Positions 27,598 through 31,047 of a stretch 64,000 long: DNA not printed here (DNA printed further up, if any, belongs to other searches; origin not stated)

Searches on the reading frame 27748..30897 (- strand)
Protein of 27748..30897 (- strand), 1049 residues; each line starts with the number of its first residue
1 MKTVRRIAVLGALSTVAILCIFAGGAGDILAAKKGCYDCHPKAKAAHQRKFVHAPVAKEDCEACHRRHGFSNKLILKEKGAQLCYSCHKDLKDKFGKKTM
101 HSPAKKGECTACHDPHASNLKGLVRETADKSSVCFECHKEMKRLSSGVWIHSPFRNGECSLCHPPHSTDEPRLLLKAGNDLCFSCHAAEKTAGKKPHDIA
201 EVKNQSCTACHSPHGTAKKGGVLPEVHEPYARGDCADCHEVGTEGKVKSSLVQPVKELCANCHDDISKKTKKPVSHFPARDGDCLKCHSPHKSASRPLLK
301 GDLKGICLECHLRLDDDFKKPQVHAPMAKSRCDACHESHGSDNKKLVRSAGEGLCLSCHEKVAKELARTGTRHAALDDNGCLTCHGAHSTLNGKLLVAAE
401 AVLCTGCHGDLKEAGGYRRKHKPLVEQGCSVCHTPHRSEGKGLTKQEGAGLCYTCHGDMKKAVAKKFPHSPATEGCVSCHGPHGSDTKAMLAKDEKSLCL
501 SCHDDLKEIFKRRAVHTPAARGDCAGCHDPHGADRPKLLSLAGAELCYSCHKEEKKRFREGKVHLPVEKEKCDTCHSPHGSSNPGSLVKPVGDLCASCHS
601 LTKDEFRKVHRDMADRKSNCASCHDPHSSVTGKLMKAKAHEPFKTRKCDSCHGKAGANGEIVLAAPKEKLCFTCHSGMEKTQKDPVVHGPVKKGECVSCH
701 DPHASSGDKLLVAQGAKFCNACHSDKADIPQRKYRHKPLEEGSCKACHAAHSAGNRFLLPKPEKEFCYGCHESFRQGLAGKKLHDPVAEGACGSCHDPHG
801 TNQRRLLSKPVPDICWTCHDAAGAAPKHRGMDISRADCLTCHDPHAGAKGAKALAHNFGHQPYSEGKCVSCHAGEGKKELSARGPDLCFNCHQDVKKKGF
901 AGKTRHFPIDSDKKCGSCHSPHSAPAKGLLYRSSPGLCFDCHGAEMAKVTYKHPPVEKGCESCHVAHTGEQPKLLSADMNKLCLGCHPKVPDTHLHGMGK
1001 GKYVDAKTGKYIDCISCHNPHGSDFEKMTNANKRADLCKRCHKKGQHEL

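Call 31: search_protein_families(library=pfam, proteins=[window:27748-30897:-], max_evalue=0.001)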
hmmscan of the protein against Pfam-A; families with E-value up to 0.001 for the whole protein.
window:27748-30897:- (1049 aa): 6 families
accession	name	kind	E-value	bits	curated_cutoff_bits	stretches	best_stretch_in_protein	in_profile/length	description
PF09699.15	Paired_CXXCH_1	-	8.1e-225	726.8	20.6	19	784-822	1-39/41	Doubled CXXCH motif (Paired_CXXCH_1)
PF14537.11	Cytochrom_c3_2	-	2.2e-46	156.7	25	7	866-942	7-78/79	Cytochrome c3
PF14522.11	Cytochrome_C7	-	1.3e-43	147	24.8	1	642-701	10-67/67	Cytochrome c7 and related cytochrome c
PF22113.1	Mtrc-MtrF_II-IV_dom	-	7.8e-30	104.1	30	3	451-580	8-167/176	Outer membrane cytochrome MtrC/MtrF-like, domains II/IV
PF02085.21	Cytochrom_CIII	-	1.7e-17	64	22.9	0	640-723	25-101/101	Class III cytochrome C family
PF22678.1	Cytochrom_c_NrfB-like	-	5.1e-13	49.7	27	0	127-171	29-73/89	Cytochrome c-type protein NrfB-like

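Call 90: search_protein_families(library=ncbifam, proteins=[window:27748-30897:-], max_evalue=0.001)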
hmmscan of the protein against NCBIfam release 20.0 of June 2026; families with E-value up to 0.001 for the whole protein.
window:27748-30897:- (1049 aa): 10 families
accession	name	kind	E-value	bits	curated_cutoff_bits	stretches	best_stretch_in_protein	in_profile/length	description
TIGR01905.1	paired_CXXCH_1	subfamily_domain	1.4e-216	700.2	25.2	19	53-91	1-39/41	doubled CXXCH domain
TIGR03508.1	decahem_SO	subfamily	5.1e-139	462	192.2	8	32-216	69-254/258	DmsE family decaheme c-type cytochrome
NF041028.1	decahem_GSU2203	exception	3.5e-119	397.7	325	9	355-504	104-253/317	GSU2203 family decaheme c-type cytochrome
TIGR03507.1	decahem_SO1788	subfamily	7e-32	110.7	209.3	4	322-393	236-310/672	OmcA/MtrC family decaheme c-type cytochrome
NF045713.1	CxxCH_16_HmcA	equivalog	1.6e-24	86.4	400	2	258-414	113-258/541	sulfate respiration complex hexadecaheme cytochrome HmcA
TIGR03153.1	cytochr_NrfH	equivalog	4.5e-20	72.1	134.2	0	12-141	7-136/138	cytochrome c nitrite reductase small subunit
NF045722.1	c3_cytochr_TmcA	equivalog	9e-16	57.9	114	0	233-292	58-114/125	acidic tetraheme cytochrome c3 TmcA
NF008659.0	PRK11659.1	equivalog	8.6e-15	54.9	184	0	198-272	104-176/188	cytochrome c nitrite reductase pentaheme subunit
NF047727.1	4hemeCytCCctA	equivalog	2.1e-13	50.3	180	0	376-459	35-107/109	tetraheme c-type cytochrome CctA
TIGR03146.1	cyt_nit_nrfB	equivalog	1.6e-12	48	166.6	0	977-1025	8-54/145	cytochrome c nitrite reductase pentaheme subunit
